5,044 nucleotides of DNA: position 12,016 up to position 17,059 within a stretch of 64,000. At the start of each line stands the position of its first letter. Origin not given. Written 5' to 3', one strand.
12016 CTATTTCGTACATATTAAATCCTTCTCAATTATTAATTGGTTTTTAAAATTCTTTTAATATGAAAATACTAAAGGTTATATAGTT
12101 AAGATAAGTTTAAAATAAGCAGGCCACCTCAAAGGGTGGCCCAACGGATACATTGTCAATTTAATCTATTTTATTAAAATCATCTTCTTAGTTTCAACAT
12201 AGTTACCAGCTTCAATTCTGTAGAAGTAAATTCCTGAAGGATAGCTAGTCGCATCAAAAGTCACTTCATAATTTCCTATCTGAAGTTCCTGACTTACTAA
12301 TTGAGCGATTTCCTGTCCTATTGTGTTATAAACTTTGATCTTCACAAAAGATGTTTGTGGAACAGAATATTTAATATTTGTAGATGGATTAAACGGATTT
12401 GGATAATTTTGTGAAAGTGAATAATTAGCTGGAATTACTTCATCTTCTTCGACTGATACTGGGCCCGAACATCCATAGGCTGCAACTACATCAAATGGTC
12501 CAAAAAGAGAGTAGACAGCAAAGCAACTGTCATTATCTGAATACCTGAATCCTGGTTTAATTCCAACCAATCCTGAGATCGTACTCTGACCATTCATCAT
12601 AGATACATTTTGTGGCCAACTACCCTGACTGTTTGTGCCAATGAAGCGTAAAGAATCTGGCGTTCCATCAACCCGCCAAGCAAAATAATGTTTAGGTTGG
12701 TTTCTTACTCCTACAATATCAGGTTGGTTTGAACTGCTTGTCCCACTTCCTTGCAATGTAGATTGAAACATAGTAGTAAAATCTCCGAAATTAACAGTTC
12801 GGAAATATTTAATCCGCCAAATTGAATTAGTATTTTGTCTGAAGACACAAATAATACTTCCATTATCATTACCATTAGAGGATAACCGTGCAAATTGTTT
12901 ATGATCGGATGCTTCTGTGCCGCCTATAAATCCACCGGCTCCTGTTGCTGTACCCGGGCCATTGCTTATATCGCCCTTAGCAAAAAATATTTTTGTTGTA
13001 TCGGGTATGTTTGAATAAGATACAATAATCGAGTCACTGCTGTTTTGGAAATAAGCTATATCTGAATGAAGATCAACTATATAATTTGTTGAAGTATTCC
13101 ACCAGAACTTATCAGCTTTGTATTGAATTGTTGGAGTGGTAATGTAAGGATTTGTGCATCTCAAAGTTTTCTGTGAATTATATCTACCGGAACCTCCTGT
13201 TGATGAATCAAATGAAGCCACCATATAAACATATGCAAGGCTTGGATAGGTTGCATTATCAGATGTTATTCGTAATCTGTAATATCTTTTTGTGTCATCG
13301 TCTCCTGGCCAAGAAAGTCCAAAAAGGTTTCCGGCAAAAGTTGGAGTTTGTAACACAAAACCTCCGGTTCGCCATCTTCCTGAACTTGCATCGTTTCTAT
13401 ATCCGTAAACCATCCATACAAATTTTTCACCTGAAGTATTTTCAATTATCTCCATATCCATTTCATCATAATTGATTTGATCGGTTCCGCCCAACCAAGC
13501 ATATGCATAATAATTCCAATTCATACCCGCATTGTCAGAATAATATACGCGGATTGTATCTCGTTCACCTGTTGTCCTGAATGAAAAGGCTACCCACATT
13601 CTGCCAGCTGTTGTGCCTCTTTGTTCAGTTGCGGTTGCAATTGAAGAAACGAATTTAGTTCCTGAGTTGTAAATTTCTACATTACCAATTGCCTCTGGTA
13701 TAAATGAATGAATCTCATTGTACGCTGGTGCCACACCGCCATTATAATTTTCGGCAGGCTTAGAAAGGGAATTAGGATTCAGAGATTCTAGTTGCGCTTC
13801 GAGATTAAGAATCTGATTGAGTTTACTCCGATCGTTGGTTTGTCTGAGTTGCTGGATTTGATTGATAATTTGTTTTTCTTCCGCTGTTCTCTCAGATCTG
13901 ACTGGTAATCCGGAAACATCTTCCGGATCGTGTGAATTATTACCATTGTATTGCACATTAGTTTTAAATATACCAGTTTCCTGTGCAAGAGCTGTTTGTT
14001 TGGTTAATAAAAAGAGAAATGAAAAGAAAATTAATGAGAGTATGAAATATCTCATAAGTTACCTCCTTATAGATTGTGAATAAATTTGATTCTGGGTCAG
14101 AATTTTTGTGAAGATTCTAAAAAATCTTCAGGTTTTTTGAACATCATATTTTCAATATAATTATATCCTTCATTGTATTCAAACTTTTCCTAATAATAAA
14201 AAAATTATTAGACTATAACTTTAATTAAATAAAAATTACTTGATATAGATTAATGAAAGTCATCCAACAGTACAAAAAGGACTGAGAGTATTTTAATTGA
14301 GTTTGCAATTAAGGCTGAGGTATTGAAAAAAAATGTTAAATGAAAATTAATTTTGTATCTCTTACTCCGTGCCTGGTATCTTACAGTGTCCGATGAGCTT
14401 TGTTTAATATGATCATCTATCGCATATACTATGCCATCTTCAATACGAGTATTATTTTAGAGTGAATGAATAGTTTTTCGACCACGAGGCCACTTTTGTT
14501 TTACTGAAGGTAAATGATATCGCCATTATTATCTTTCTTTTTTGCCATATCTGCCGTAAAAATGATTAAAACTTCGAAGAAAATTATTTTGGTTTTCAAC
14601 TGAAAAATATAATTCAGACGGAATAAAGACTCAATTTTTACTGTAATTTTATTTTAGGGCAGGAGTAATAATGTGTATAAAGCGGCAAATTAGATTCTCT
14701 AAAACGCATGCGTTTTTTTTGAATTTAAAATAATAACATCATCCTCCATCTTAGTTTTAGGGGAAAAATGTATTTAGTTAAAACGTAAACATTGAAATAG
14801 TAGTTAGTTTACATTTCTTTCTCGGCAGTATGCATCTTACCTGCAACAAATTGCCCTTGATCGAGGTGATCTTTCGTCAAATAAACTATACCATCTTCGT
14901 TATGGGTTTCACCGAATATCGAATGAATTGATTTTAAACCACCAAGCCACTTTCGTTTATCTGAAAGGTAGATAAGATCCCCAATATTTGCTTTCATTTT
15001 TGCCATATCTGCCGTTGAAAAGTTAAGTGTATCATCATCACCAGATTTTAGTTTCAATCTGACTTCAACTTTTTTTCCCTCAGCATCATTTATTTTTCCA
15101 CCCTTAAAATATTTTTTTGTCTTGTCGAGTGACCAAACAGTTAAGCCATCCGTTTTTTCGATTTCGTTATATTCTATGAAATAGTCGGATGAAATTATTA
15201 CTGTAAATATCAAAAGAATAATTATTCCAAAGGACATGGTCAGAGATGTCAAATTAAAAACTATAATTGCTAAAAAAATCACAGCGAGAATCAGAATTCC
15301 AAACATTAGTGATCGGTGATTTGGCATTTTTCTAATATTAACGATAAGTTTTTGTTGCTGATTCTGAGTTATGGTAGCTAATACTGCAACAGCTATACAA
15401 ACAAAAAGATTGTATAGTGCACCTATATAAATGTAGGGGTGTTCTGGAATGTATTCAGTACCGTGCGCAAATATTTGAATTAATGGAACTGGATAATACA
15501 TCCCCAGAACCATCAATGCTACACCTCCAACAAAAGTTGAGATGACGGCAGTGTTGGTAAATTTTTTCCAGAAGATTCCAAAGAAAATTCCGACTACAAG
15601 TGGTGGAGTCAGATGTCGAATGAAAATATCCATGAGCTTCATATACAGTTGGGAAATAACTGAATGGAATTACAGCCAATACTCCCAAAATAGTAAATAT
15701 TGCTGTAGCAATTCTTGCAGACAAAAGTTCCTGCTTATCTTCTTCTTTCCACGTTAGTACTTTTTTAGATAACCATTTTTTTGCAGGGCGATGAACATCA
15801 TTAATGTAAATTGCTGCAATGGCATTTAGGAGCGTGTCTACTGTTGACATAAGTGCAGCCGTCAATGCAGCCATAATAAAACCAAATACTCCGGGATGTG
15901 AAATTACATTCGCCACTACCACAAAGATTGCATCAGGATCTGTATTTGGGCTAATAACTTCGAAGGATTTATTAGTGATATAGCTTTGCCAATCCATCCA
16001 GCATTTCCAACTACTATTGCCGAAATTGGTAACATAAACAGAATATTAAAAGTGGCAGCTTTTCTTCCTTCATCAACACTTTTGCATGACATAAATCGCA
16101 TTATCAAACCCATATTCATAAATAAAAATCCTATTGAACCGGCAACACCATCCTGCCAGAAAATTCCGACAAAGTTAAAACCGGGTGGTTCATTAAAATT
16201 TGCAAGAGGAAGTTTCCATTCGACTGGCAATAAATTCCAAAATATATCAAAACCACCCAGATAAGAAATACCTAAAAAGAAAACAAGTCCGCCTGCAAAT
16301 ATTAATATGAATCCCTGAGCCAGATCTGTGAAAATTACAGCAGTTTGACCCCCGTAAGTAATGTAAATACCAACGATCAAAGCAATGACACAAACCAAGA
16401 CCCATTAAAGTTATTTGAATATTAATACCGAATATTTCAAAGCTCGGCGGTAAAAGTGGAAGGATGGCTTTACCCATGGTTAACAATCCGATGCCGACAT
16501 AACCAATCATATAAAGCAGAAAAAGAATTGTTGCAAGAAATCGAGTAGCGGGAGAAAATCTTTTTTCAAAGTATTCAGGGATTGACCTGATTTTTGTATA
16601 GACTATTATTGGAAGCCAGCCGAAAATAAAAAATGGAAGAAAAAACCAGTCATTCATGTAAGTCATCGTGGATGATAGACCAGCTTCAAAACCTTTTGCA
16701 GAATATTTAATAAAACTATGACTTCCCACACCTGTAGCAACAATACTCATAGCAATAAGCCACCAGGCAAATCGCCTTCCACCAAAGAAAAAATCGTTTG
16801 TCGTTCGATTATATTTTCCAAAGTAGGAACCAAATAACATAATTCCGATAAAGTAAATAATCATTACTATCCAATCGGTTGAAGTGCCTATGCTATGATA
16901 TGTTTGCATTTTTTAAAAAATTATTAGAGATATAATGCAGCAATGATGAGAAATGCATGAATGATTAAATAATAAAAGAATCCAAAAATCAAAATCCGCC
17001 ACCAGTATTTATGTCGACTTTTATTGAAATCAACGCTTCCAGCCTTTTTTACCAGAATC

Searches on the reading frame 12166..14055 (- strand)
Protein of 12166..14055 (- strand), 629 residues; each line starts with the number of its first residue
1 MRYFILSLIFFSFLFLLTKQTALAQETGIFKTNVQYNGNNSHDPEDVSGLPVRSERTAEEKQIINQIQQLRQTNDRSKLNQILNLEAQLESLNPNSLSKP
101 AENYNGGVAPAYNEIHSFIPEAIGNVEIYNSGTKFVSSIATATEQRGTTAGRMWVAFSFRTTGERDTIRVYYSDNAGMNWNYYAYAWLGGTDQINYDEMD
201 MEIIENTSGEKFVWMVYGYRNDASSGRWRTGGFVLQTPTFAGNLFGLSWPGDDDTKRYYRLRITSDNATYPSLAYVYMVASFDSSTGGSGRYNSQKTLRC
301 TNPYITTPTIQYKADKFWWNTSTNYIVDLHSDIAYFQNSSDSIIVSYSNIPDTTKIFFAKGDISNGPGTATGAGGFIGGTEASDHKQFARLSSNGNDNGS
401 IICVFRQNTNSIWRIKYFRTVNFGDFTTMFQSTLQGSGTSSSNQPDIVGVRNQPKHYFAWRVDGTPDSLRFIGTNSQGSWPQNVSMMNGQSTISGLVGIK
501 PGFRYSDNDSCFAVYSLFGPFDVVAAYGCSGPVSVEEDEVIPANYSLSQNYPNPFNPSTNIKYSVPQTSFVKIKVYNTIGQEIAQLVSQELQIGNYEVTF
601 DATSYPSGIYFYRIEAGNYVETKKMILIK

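Call 79: search_protein_families(library=pfam, proteins=[window:12166-14055:-], max_evalue=0.00001)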
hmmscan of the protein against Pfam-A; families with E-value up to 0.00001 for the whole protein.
window:12166-14055:- (629 aa): 1 family
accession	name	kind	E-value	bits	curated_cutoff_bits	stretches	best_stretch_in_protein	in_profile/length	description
PF18962.6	Por_Secre_tail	-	3.9e-11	43.5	27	1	551-626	2-74/75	Secretion system C-terminal sorting domain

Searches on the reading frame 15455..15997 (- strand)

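Call 71: search_protein_families(library=pfam, proteins=[window:15455-15997:-], max_evalue=0.001)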
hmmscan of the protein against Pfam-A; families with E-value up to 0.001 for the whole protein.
window:15455-15997:- (180 aa): 1 family
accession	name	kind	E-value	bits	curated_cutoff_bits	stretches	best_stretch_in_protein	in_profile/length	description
PF00474.23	SSF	-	2e-08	34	22.8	1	14-112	270-358/406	Sodium:solute symporter family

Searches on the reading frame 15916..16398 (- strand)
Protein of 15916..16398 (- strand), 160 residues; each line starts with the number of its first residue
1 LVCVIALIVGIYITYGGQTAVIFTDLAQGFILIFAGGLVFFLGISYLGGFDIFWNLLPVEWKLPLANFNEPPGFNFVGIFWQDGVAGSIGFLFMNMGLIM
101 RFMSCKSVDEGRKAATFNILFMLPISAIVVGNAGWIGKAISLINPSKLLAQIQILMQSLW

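Call 71: search_protein_families(library=pfam, proteins=[window:15916-16398:-], max_evalue=0.001)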
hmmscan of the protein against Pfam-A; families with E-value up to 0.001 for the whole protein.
window:15916-16398:- (160 aa): 1 family
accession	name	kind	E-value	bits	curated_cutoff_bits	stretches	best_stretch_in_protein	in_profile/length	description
PF00474.23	SSF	-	6.2e-07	29.1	22.8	1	2-146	124-268/406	Sodium:solute symporter family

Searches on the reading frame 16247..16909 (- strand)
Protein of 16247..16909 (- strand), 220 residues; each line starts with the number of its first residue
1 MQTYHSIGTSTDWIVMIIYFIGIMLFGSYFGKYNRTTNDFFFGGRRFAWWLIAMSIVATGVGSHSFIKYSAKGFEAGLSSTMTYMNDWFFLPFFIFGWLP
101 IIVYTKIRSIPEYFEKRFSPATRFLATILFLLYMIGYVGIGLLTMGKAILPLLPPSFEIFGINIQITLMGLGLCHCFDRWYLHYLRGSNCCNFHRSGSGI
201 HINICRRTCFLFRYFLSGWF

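Call 71: search_protein_families(library=pfam, proteins=[window:16247-16909:-], max_evalue=0.001)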
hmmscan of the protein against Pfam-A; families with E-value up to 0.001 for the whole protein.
window:16247-16909:- (220 aa): 1 family
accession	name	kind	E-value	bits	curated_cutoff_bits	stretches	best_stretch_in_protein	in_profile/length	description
PF00474.23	SSF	-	7.5e-11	42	22.8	1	40-150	1-113/406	Sodium:solute symporter family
